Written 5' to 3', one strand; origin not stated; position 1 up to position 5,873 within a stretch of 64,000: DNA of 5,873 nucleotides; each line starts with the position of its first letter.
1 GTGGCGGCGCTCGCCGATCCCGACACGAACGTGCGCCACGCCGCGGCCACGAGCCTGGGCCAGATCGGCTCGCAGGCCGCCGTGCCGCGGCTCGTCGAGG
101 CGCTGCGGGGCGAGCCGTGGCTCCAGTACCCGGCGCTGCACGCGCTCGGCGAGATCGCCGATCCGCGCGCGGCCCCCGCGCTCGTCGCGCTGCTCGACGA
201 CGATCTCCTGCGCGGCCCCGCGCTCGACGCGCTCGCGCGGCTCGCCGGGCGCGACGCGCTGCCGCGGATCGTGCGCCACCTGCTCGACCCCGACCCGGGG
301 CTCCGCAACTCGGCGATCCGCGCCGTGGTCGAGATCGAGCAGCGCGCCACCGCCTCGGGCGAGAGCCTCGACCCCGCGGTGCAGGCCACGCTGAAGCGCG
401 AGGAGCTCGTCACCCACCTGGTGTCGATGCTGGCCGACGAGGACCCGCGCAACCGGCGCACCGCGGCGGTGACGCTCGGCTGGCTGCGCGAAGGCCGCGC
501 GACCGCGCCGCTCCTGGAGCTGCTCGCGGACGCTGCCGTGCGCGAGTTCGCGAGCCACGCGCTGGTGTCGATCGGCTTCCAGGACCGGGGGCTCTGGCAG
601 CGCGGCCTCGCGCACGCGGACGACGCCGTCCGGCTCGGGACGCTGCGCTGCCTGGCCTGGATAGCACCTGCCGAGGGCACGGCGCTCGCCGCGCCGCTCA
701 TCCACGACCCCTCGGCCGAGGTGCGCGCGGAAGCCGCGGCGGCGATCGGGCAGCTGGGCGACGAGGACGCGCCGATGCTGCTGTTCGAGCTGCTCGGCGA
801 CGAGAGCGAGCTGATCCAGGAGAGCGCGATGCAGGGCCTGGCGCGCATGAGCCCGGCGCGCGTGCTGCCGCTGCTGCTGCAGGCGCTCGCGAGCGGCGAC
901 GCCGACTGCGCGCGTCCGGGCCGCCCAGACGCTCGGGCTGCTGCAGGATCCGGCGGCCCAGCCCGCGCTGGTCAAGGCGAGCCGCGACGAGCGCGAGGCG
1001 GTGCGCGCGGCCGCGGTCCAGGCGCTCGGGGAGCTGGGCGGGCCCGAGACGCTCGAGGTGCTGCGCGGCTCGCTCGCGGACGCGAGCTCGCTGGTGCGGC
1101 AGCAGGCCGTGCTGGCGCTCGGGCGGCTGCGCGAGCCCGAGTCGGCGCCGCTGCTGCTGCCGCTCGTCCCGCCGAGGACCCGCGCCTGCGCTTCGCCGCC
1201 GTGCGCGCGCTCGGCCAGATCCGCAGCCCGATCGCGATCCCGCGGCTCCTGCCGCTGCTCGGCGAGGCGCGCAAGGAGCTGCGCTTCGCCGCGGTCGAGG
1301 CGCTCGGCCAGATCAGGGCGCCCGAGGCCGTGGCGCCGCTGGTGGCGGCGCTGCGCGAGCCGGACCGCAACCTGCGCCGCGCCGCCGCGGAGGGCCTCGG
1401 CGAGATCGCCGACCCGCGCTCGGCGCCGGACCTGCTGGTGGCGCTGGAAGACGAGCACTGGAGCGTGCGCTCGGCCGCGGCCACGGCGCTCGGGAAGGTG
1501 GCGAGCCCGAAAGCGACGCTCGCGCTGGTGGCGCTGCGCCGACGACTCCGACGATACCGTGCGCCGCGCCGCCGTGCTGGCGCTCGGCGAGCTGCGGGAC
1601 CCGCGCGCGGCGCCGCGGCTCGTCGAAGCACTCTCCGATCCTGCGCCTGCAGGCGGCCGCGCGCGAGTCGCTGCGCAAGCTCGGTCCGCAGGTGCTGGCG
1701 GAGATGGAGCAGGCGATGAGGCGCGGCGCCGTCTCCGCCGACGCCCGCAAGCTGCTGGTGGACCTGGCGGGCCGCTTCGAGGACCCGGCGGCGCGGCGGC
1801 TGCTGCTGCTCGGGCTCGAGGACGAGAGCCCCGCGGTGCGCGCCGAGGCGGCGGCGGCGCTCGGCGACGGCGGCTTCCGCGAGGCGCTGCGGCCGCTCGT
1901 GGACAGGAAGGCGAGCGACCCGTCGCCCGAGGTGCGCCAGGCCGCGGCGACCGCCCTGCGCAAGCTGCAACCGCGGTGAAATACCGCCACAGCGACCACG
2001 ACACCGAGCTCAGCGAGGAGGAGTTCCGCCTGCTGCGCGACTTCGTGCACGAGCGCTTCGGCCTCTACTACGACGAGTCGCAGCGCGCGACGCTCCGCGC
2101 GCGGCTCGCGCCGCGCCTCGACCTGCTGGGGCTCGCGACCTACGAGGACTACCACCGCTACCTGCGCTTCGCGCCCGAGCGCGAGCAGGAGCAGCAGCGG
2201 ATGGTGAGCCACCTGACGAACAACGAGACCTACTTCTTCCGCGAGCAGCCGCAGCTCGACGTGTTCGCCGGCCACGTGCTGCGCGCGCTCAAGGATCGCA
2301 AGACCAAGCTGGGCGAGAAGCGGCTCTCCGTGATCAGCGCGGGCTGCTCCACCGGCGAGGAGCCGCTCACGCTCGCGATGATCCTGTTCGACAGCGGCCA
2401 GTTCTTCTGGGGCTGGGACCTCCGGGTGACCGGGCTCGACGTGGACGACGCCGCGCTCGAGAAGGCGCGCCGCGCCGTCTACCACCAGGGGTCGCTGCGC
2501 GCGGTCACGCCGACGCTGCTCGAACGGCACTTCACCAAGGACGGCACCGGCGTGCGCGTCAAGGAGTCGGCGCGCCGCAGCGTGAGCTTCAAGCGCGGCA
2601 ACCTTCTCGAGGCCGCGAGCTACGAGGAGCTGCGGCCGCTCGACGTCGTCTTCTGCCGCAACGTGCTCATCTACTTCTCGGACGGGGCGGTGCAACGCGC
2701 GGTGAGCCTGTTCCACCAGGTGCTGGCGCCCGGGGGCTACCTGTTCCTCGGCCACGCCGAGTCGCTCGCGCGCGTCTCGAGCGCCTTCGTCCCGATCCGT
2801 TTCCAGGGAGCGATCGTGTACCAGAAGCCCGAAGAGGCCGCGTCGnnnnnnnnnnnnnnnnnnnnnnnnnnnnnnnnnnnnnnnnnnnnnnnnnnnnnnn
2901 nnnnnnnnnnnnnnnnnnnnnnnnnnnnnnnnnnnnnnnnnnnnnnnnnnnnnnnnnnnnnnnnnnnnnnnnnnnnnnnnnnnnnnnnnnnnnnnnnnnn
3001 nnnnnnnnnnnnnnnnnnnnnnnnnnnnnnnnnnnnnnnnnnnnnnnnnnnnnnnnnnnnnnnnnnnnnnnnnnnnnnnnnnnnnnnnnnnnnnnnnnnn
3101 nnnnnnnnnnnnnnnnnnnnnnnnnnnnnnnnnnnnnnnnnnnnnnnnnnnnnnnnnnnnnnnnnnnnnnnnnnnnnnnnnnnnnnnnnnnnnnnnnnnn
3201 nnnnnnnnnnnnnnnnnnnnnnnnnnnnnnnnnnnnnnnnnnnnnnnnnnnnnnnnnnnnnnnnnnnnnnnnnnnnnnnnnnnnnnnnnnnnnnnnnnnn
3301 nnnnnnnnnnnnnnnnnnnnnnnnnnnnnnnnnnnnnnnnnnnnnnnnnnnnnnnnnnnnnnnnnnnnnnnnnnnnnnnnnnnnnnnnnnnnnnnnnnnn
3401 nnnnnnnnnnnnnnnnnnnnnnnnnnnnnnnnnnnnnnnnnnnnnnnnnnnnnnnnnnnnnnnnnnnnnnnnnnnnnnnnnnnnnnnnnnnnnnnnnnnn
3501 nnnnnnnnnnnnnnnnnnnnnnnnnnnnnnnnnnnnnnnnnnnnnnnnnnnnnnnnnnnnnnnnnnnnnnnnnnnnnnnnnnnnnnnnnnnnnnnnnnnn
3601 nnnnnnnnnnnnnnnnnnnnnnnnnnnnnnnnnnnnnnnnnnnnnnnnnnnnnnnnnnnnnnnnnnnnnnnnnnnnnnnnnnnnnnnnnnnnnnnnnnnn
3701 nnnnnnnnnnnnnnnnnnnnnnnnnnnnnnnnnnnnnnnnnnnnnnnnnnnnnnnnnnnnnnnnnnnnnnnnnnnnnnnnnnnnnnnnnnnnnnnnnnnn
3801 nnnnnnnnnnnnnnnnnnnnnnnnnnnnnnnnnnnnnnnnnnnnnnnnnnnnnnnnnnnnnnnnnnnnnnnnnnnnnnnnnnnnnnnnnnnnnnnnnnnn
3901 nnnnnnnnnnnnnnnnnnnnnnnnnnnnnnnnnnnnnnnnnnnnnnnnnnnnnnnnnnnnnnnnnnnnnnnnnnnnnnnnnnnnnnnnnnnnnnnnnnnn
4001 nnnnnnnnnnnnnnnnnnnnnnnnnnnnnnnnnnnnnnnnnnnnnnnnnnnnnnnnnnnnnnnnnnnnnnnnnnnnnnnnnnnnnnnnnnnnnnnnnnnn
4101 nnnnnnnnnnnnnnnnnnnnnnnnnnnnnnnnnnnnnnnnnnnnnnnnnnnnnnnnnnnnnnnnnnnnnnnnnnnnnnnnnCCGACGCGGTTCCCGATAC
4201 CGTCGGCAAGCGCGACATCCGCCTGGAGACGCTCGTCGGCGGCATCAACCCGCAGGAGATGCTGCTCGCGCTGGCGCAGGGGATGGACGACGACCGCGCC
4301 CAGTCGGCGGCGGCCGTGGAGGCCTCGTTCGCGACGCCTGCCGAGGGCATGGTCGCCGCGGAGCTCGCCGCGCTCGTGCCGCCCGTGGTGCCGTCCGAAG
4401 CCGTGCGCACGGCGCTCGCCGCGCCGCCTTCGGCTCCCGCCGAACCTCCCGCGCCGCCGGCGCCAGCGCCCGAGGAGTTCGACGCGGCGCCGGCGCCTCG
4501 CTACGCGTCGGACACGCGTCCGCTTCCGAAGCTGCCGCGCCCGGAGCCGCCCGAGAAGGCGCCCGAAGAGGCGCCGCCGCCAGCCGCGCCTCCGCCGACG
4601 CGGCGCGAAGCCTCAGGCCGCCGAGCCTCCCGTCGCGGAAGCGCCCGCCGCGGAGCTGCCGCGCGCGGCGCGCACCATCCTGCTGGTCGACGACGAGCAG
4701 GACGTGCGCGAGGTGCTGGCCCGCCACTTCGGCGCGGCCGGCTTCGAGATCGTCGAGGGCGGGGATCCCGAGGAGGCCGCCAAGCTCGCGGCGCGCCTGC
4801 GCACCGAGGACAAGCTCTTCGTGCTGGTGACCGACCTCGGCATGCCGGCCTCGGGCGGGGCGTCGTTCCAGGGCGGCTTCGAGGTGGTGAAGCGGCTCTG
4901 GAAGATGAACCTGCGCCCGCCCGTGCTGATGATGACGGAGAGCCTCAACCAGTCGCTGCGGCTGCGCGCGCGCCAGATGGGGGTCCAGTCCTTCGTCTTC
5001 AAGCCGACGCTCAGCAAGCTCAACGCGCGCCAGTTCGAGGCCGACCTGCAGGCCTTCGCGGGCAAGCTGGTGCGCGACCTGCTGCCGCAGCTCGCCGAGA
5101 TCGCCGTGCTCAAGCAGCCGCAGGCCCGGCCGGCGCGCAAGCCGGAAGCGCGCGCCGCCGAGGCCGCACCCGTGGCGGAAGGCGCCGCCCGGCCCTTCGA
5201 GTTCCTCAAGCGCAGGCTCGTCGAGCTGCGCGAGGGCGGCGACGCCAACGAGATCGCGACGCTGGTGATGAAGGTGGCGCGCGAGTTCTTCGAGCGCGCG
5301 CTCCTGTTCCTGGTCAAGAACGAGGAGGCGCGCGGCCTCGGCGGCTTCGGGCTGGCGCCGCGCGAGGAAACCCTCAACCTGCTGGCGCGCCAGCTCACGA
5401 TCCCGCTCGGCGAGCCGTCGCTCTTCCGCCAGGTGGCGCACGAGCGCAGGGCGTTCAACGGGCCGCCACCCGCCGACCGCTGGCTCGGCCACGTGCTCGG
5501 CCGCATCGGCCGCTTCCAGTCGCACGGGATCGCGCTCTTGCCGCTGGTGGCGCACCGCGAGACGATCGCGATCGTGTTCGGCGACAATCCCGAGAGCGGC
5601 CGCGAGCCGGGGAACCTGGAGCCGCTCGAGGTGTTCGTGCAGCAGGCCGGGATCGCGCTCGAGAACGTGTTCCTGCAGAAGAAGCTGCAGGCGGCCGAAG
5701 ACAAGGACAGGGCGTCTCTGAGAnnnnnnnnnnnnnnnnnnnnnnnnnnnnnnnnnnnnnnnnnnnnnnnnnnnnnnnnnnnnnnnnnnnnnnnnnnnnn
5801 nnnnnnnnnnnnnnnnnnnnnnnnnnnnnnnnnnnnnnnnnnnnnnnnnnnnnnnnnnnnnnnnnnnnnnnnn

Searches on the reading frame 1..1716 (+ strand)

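Call 64: search_protein_families(library=pfam, proteins=[window:1-1716:+], max_evalue=0.001)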
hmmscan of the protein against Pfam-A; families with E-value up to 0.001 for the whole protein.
window:1-1716:+ (572 aa): 8 families
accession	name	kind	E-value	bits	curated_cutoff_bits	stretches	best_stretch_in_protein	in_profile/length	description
PF13646.12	HEAT_2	-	5.8e-65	216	27.7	6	445-531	2-86/88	HEAT repeats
PF03130.22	HEAT_PBS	-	1.4e-37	124.3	20.9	4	11-36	1-26/27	PBS lyase HEAT-like repeat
PF02985.28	HEAT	-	7.5e-30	100.6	23.5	1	477-501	4-28/31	HEAT repeat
PF00514.29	Arm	-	8.7e-14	51.4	20.6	0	441-471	11-41/41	Armadillo/beta-catenin-like repeat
PF13513.12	HEAT_EZ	-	4e-11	43.6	27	0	458-499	3-54/55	HEAT-like repeat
PF24714.1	TOR1L1_N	-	1.8e-08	34.5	43.3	0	479-507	217-245/281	TORTIFOLIA1 N-terminal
PF12717.13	Cnd1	-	2.9e-07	31.1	26.4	0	134-160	20-46/162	non-SMC mitotic condensation complex subunit 1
PF25767.1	ARM_TBCD_2nd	-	0.00048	20.1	29.7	0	2-24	84-106/245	Tubulin-specific chaperone D-like, ARM repeats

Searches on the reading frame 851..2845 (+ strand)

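Call 64: search_protein_families(library=pfam, proteins=[window:851-2845:+], max_evalue=0.001)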
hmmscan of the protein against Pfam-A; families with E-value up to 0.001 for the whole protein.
window:851-2845:+ (665 aa): 11 families
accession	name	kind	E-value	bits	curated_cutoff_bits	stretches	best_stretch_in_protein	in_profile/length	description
PF01739.24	CheR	-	6.5e-49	166.5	27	1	458-646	1-186/195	CheR methyltransferase, SAM binding domain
PF13646.12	HEAT_2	-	9.4e-25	87.2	27.7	2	15-83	11-80/88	HEAT repeats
PF03130.22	HEAT_PBS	-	1.7e-19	68.5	20.9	1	237-263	1-27/27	PBS lyase HEAT-like repeat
PF03705.20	CheR_N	-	2.9e-11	43.3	27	1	390-439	1-50/53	CheR methyltransferase, all-alpha domain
PF13513.12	HEAT_EZ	-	4.1e-09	37.2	27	0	34-62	27-55/55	HEAT-like repeat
PF02985.28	HEAT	-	6e-07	29.6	23.5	0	38-62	3-27/31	HEAT repeat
PF08242.18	Methyltransf_12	-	9.9e-07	29.9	30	1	498-631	4-98/98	Methyltransferase domain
PF13649.12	Methyltransf_25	-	1.3e-06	29.4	27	0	577-629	47-97/97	Methyltransferase domain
PF08241.18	Methyltransf_11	-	2.6e-05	25.2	21.2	0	524-633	19-95/95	Methyltransferase domain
PF13489.12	Methyltransf_23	-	3.3e-05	24.1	27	1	474-633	3-116/164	Methyltransferase domain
PF13847.12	Methyltransf_31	-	7.3e-05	22.9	27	0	577-641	55-117/145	Methyltransferase domain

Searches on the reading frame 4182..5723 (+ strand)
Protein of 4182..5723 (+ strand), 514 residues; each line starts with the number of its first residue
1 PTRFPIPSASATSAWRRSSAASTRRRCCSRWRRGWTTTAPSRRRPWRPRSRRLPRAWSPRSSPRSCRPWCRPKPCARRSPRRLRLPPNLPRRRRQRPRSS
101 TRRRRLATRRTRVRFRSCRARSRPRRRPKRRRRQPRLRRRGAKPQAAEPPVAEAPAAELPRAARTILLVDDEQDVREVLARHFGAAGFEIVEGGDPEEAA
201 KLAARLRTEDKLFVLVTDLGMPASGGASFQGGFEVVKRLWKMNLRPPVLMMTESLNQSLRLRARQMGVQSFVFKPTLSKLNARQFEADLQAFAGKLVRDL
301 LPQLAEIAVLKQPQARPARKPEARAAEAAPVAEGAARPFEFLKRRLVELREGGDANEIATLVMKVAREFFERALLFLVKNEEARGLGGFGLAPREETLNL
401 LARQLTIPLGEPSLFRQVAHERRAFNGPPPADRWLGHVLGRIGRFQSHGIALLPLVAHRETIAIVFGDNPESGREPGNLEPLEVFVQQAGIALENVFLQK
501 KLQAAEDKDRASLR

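Call 28: search_protein_families(library=pfam, proteins=[window:4182-5723:+], max_evalue=0.001)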
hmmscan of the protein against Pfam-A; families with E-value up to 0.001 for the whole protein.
window:4182-5723:+ (514 aa): 3 families
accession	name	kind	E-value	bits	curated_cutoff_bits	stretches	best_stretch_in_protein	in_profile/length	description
PF00072.30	Response_reg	-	1.2e-12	48.4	30.2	1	166-276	1-101/111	Response regulator receiver domain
PF13185.12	GAF_2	-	4.6e-05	24.1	28.6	1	355-494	4-136/136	GAF domain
PF01590.32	GAF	-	0.00094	20.2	22.4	0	354-493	1-133/133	GAF domain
